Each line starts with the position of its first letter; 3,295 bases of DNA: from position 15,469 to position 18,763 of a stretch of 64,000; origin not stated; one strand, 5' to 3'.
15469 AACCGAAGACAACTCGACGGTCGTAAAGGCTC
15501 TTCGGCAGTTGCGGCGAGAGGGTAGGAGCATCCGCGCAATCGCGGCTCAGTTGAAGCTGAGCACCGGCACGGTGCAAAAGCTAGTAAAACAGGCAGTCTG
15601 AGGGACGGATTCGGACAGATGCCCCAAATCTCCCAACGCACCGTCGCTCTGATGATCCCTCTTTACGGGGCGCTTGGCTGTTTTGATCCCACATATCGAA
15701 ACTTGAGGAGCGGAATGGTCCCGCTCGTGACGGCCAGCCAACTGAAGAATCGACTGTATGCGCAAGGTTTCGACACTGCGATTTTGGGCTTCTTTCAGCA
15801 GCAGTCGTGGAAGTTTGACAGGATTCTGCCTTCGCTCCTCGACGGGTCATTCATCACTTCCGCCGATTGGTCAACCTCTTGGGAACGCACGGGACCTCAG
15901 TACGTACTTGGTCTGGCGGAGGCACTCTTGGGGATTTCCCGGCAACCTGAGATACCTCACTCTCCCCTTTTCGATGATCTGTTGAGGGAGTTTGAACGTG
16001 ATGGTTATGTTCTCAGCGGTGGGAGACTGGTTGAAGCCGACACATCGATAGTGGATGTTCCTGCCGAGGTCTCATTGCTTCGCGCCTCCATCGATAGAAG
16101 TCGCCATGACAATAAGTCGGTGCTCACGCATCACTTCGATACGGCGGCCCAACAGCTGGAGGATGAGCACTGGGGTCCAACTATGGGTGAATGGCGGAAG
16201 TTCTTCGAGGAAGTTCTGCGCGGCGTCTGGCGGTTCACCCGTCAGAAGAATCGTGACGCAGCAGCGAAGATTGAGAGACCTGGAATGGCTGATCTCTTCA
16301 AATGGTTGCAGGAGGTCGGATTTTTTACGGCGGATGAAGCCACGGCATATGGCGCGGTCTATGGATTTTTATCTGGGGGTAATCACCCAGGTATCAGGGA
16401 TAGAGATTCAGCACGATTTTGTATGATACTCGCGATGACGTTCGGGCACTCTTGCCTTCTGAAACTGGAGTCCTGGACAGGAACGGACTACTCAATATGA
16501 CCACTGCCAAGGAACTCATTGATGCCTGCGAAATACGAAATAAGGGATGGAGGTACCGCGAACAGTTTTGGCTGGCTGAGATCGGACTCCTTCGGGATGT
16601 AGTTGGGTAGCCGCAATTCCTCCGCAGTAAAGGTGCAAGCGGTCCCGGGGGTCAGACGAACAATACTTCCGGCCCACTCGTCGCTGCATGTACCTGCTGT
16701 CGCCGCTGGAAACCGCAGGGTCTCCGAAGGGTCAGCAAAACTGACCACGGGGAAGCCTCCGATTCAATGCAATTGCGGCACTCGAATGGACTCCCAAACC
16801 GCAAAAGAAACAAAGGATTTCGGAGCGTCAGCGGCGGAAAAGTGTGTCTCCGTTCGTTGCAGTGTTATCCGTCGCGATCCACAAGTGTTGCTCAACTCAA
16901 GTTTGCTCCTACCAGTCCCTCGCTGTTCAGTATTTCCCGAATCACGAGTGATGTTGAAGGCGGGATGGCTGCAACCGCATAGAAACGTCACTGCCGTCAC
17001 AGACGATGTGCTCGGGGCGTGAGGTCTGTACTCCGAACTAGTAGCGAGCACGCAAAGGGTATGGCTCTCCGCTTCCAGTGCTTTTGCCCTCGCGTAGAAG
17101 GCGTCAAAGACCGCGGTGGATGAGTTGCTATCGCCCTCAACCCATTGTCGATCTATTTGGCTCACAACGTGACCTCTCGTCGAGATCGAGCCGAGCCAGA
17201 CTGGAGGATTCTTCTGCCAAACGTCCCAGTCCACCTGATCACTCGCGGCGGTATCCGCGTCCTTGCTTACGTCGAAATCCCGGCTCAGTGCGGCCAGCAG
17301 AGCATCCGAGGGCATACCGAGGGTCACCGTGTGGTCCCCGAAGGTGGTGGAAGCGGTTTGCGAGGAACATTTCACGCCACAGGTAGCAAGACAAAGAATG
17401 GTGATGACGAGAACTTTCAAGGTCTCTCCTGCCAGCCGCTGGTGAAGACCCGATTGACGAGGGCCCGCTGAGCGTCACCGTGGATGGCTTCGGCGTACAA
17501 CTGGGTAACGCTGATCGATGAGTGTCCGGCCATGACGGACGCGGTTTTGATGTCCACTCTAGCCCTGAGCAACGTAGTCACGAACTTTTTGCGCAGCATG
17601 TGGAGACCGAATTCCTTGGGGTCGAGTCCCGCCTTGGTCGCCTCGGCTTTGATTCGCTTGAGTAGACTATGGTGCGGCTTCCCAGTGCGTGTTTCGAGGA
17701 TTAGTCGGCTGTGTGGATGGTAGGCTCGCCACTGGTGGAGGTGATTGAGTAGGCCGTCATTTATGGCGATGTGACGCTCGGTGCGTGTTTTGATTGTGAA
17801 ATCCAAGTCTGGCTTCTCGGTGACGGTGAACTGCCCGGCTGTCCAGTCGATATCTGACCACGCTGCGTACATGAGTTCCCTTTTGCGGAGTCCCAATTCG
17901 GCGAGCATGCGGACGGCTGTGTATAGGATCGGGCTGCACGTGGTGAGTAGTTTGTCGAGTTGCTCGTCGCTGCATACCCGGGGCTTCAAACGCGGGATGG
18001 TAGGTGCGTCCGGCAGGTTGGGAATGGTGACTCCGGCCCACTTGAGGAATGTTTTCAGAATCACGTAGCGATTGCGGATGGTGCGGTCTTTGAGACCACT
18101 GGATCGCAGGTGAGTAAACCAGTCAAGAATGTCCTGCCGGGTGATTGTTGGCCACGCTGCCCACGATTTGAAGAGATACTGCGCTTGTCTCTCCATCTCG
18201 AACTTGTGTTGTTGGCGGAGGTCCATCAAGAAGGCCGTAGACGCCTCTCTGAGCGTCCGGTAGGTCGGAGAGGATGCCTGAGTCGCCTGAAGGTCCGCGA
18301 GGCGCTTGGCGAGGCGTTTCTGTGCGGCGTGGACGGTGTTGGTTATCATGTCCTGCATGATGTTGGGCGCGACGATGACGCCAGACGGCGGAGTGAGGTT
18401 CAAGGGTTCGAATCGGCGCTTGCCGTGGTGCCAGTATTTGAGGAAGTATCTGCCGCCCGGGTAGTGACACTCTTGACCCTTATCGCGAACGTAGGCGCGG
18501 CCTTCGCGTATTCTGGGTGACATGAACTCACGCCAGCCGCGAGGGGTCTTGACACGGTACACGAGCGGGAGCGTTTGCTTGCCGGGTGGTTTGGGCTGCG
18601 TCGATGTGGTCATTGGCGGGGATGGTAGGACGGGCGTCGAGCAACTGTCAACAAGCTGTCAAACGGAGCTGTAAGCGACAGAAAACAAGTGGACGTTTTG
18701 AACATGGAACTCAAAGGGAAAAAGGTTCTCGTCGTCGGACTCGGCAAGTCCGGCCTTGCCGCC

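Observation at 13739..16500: Pentapeptide-repeat/TIR fusion with a divergent serine recombinase and an unknown 293-aa gene on the island: candidate stand-alone defence or NADase module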

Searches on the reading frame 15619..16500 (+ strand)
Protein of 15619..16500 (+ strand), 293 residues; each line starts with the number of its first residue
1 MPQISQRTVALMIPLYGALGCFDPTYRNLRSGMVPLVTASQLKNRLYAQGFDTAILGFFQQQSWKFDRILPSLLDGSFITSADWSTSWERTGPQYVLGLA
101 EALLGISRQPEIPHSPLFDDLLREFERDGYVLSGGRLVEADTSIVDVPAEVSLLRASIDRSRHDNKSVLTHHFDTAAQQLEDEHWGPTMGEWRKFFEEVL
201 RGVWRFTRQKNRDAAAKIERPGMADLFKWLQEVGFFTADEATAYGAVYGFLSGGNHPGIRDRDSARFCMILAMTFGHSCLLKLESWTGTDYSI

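Call 3: search_protein_families(library=pfam, proteins=[window:15619-16500:+], max_evalue=0.01)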
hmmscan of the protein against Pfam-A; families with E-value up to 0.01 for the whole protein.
window:15619-16500:+ (293 aa): 0 families

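Call 4: search_protein_families(library=padloc, proteins=[window:15619-16500:+], max_evalue=0.01)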
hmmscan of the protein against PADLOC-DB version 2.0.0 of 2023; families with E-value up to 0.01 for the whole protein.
window:15619-16500:+ (293 aa): 0 families

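Call 7: search_protein_families(library=ncbifam, proteins=[window:15619-16500:+], max_evalue=0.01)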
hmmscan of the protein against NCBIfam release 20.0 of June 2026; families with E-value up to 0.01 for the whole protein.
window:15619-16500:+ (293 aa): 0 families

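Call 8: find_homologous_proteins(query=window:15619-16500:+)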
Query window:15619-16500:+ (293 aa): 8 proteins with E <= 0.001 among 8000 candidates.
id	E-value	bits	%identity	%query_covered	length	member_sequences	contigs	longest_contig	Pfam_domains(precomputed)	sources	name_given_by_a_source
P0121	1.2e-175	601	100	89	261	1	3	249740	-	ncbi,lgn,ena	-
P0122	4.3e-81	291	48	99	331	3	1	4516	-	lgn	-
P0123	6.1e-80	287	54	56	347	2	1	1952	-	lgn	-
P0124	1.0e-76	276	46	100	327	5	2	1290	-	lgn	-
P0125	1.1e-76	276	47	99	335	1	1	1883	-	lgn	-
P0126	1.5e-73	266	45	98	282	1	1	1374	-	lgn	-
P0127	3.5e-45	173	35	100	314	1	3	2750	-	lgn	-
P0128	4.8e-37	146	46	59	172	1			-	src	-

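Call 13: find_encoding_contigs(protein=P0121, flank=10000, max_places=5)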
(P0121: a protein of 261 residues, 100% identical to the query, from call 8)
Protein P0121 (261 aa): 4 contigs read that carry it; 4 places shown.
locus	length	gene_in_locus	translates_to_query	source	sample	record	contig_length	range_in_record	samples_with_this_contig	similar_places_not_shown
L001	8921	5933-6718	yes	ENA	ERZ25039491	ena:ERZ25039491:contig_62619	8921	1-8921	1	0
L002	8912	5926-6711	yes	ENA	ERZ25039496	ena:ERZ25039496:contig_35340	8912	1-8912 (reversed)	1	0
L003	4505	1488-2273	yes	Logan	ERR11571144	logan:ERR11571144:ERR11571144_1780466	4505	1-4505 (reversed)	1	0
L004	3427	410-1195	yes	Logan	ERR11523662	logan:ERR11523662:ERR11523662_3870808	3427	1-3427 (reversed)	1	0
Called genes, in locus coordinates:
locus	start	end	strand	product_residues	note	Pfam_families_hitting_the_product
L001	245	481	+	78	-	-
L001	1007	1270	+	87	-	-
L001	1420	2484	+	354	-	PF13384:HTH_23 (weak), PF13518:HTH_28 (faint), PF13551:HTH_29 (weak), PF13565:HTH_32, PF13358:DDE_3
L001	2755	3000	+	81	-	-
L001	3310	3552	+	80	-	-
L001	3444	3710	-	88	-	-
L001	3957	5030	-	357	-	PF00805:Pentapeptide, PF13576:Pentapeptide_3 (faint), PF25296:Decapeptide (faint), PF00805:Pentapeptide, PF13599:Pentapeptide_4 (weak), PF00805:Pentapeptide, PF01582:TIR, PF13676:TIR_2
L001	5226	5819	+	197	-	PF00239:Resolvase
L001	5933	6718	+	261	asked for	-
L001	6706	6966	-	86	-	-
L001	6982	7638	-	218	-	-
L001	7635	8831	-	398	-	PF00589:Phage_integrase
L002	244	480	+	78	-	-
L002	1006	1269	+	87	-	-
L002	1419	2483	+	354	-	PF13384:HTH_23 (weak), PF13518:HTH_28 (faint), PF13551:HTH_29 (weak), PF13565:HTH_32, PF13358:DDE_3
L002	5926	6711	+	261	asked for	-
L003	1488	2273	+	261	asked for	-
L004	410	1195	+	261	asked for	-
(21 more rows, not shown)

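Call 34: find_encoding_contigs(protein=P0122, flank=5000, max_places=4)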
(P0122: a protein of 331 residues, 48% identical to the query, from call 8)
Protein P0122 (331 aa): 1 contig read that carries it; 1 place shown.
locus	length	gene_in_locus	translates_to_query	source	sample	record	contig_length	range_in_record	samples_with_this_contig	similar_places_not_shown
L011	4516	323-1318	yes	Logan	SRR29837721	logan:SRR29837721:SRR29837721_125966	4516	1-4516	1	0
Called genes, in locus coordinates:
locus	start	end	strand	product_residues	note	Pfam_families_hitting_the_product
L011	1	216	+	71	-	?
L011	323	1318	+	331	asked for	-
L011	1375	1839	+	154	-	-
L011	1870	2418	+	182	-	PF00702:Hydrolase (faint), PF13419:HAD_2 (faint), PF08282:Hydrolase_3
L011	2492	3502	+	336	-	-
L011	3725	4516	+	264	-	?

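Call 35: find_encoding_contigs(protein=P0127, flank=5000, max_places=4)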
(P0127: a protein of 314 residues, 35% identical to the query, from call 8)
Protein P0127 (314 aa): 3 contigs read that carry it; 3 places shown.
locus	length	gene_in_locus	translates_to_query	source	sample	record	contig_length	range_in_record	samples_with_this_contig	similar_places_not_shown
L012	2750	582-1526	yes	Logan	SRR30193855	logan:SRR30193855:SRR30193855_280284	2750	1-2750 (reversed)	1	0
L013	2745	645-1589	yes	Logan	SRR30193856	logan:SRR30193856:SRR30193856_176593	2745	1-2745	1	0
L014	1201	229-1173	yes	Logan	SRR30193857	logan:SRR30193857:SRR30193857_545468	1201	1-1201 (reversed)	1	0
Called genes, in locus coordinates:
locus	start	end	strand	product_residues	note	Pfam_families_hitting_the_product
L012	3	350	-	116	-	?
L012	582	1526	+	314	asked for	-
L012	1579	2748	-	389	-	?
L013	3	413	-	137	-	?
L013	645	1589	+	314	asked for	-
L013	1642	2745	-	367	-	?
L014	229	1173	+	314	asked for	-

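Call 36: search_protein_families(library=pfam, proteins=[L011:1-216:+, L011:1375-1839:+, L011:2492-3502:+, L011:3725-4516:+, L012:3-350:-, L012:1579-2748:-], max_evalue=0.01)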
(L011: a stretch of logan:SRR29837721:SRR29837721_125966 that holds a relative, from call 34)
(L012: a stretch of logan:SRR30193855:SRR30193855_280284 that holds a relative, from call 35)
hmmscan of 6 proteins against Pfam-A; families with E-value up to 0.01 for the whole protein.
L011:1-216:+ (71 aa): 0 families

L011:1375-1839:+ (154 aa): 0 families

L011:2492-3502:+ (336 aa): 0 families

L011:3725-4516:+ (264 aa): 4 families
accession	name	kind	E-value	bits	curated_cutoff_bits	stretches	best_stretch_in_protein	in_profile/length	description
PF13641.12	Glyco_tranf_2_3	-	2e-24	87.3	27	1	37-264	1-227/230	Glycosyltransferase like family 2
PF00535.33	Glycos_transf_2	-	1.7e-21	77.3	23.3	1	41-176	2-131/168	Glycosyl transferase family 2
PF13632.12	Glyco_trans_2_3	-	3.4e-20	73.2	27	1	127-264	2-139/198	Glycosyl transferase family group 2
PF13506.12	Glyco_transf_21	-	1.6e-11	44.5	21.7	1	111-264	18-172/174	Glycosyl transferase family 21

L012:3-350:- (116 aa): 1 family
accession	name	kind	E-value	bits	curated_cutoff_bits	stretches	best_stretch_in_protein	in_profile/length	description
PF07519.17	Tannase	-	1.9e-05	24.2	29.8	1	70-115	1-50/490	Tannase and feruloyl esterase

L012:1579-2748:- (389 aa): 8 families
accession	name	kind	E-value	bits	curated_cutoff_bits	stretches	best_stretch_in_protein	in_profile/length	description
PF02754.22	CCG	-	1e-33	115.7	20.6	2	150-231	1-83/85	Cysteine-rich domain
PF12838.12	Fer4_7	-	0.00012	22.9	27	1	23-46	29-52/52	4Fe-4S dicluster domain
PF00037.32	Fer4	-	0.00022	21.4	21.1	1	30-46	6-22/24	4Fe-4S binding domain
PF13237.11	Fer4_10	-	0.00032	21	25.5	1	30-55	7-34/53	4Fe-4S dicluster domain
PF12837.12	Fer4_6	-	0.00065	20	25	1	30-46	7-23/24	4Fe-4S binding domain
PF12797.12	Fer4_2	-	0.00067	19.9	24.5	1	30-44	8-22/22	4Fe-4S binding domain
PF13183.11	Fer4_8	-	0.00071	20.5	27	1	16-46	38-68/68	4Fe-4S dicluster domain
PF13187.11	Fer4_9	-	0.0027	18.1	27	1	30-45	35-50/52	4Fe-4S dicluster domain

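Call 77: predict_structure(alignment_id=A2)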
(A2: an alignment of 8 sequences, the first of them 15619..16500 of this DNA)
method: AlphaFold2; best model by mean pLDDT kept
length: 293 residues; sequences in the alignment: 8
mean_pLDDT: 83.3   pTM: 0.54
mean pLDDT of the five models: 83.3, 82.2, 81.3, 80.4, 80.1
residues with pLDDT >= 90: 96; 70-90: 161; 50-70: 27; < 50: 9
segments of 3 or more residues with pLDDT < 50: 85-89
pLDDT, mean of each block of 10 residues (from residue 1): 82 84 56 71 84 83 85 78 49 84 83 82 89 84 67 88 91 93 89 96 92 79 91 94 94 78 88 94 91 80
secondary structure, 60 per line:
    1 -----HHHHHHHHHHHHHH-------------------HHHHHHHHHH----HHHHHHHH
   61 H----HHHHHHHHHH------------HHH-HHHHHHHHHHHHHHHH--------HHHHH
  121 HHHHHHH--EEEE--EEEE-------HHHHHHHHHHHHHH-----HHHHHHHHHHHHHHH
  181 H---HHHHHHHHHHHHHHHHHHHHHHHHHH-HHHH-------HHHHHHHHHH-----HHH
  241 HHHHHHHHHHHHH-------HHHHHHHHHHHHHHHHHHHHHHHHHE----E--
elements in order: H6-19 H39-48 H53-61 H66-75 H92-107 H116-127 E130-133 E136-139 H147-160 H166-181 H185-210 H212-215 H223-232 H238-253 H261-285

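Call 79: fold_search(model_id=the predicted structure, library=pdb)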
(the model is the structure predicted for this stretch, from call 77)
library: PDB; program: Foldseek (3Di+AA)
matches with E <= 10: 203; with E <= 0.001: 0
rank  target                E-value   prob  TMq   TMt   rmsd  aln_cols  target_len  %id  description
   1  7bxo_F                3.7e-01  0.92  0.27  0.50   9.2       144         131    9  Crystal structure of the toxin-antitoxin with AMP-PNP (released 2020-09-30)
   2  1wwp_A                6.6e-01  0.90  0.26  0.53   4.6       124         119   13  Crystal structure of ttk003001694 from Thermus Thermophilus HB8 (released 2005-07-12)
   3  5azd_B                8.7e-01  0.10  0.18  0.20  21.9       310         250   14  Crystal structure of thermophilic rhodopsin. (released 2016-04-27)
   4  8ugh_4C               8.7e-01  0.10  0.18  0.20  23.8       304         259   12  In-situ structure of typeA supercomplex with lipids in respiratory chain (composite) (released 2024-06-19)
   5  2q00_A                9.1e-01  0.95  0.29  0.63   4.2       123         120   11  Crystal structure of the P95883_SULSO protein from Sulfolobus solfataricus. NESG target SsR10. (released 2007-05-29)
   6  2q00_B                1.2e+00  0.69  0.24  0.48   5.6       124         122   13  Crystal structure of the P95883_SULSO protein from Sulfolobus solfataricus. NESG target SsR10. (released 2007-05-29)
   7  1v54_C                1.2e+00  0.08  0.18  0.20  25.4       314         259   12  Bovine heart cytochrome c oxidase at the fully oxidized state (released 2003-12-23)
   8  1jog_A                1.3e+00  0.54  0.26  0.45   6.3       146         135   15  Structure of HI0074 from Heamophilus Influenzae reveals the fold of a substrate binding domain of a nucleotidyltransfe (released 2002-12-18)
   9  7o37_c                1.4e+00  0.12  0.20  0.22  22.2       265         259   12  Murine supercomplex CIII2CIV in the assembled locked conformation (released 2021-10-13)
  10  8zo8_C3               1.5e+00  0.10  0.20  0.22  23.4       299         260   11  Respirasome open state 3 in presence of metformin (SC-MetO3) (released 2025-11-19)
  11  6ep3_B                1.5e+00  0.06  0.13  0.17  20.9       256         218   11  Lar controls the expression of the Listeria monocytogenes agr system and mediates virulence. (released 2018-07-25)
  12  3tj6_A                1.5e+00  0.05  0.14  0.15  20.9       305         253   14  human vinculin head domain (Vh1, residues 1-258) in complex with the vinculin binding site of the surface cell antigen (released 2011-09-07)
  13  6m6w_B                1.5e+00  0.63  0.27  0.50   7.6       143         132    9  Crystal structure the toxin-antitoxin MntA-HpeT mutant-Y104A (released 2020-09-30)
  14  2ybb_N                1.5e+00  0.08  0.19  0.20  23.9       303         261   13  Fitted model for bovine mitochondrial supercomplex I1III2IV1 by single particle cryo-EM (EMD-1876) (released 2011-10-19)
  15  6ep3_A                1.5e+00  0.06  0.13  0.17  20.7       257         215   12  Lar controls the expression of the Listeria monocytogenes agr system and mediates virulence. (released 2018-07-25)
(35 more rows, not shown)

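Call 80: search_protein_families(library=pfam, alignment_id=A2, max_evalue=5)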
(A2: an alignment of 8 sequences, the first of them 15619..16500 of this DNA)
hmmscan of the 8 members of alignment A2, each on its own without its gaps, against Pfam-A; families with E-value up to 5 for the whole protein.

A. member 1, window:15619-16500:+ (293 aa): 0 families

B. families by the number of members that match (of 8 scanned): 2 families
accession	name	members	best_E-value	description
PF22656.2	At5g48480-like_N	1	0.013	Glyoxalase At5g48480-like, N-terminal domain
PF24983.1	DUF7774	1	0.13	Domain of unknown function (DUF7774)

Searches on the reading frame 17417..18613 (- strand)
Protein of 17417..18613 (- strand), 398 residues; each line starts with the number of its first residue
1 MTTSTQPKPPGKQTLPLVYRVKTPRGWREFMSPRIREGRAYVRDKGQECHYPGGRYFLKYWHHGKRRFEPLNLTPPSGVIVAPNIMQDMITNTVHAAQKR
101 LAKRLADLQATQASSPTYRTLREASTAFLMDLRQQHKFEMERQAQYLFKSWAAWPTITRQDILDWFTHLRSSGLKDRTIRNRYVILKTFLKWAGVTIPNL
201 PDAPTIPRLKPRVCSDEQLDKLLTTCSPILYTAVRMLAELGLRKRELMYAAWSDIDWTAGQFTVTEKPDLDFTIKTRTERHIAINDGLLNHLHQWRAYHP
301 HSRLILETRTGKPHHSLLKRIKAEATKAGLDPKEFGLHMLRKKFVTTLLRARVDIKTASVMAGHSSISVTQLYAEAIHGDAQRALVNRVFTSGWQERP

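Call 3: search_protein_families(library=pfam, proteins=[window:17417-18613:-], max_evalue=0.01)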
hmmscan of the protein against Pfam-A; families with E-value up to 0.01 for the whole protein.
window:17417-18613:- (398 aa): 2 families
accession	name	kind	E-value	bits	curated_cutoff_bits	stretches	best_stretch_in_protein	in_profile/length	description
PF00589.27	Phage_integrase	-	5.5e-21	75.5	27.1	1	216-375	5-167/172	Phage integrase family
PF02899.23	Phage_int_SAM_1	-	0.0028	18.3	22.3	1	149-193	35-79/83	Phage integrase, N-terminal SAM-like domain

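Call 4: search_protein_families(library=padloc, proteins=[window:17417-18613:-], max_evalue=0.01)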
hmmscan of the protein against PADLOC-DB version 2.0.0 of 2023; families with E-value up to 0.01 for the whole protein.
window:17417-18613:- (398 aa): 0 families

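Call 7: search_protein_families(library=ncbifam, proteins=[window:17417-18613:-], max_evalue=0.01)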
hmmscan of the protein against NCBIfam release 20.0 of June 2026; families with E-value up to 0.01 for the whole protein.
window:17417-18613:- (398 aa): 9 families
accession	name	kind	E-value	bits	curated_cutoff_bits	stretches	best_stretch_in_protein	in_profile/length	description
NF040815.2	recomb_XerA_Arch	equivalog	6.9e-28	97.9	220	1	108-377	7-255/263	site-specific tyrosine recombinase/integron integrase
NF001399.0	PRK00283.1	subfamily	7.1e-18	64.9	279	1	139-375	33-282/300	tyrosine recombinase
TIGR02225.1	recomb_XerD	equivalog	3.6e-16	59.3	329.6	1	140-378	25-275/290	site-specific tyrosine recombinase XerD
TIGR02224.1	recomb_XerC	equivalog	5.6e-15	55.5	335.15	1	126-375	19-276/295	tyrosine recombinase XerC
TIGR02249.1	integrase_gron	subfamily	3.1e-10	39.9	265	1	294-378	213-302/315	integron integrase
NF011946.0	PRK15417.1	equivalog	1.7e-05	24.2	435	1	321-377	261-316/337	integron integrase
NF003462.0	PRK05084.1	equivalog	0.00024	20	267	1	238-385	205-353/360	tyrosine recombinase XerS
NF002331.0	PRK01287.1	subfamily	0.00033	19.7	371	0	214-375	142-311/365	site-specific tyrosine recombinase XerC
NF007146.0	PRK09585.2-6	equivalog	0.0098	14.7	440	0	308-393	216-296/391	anhydro-N-acetylmuramic acid kinase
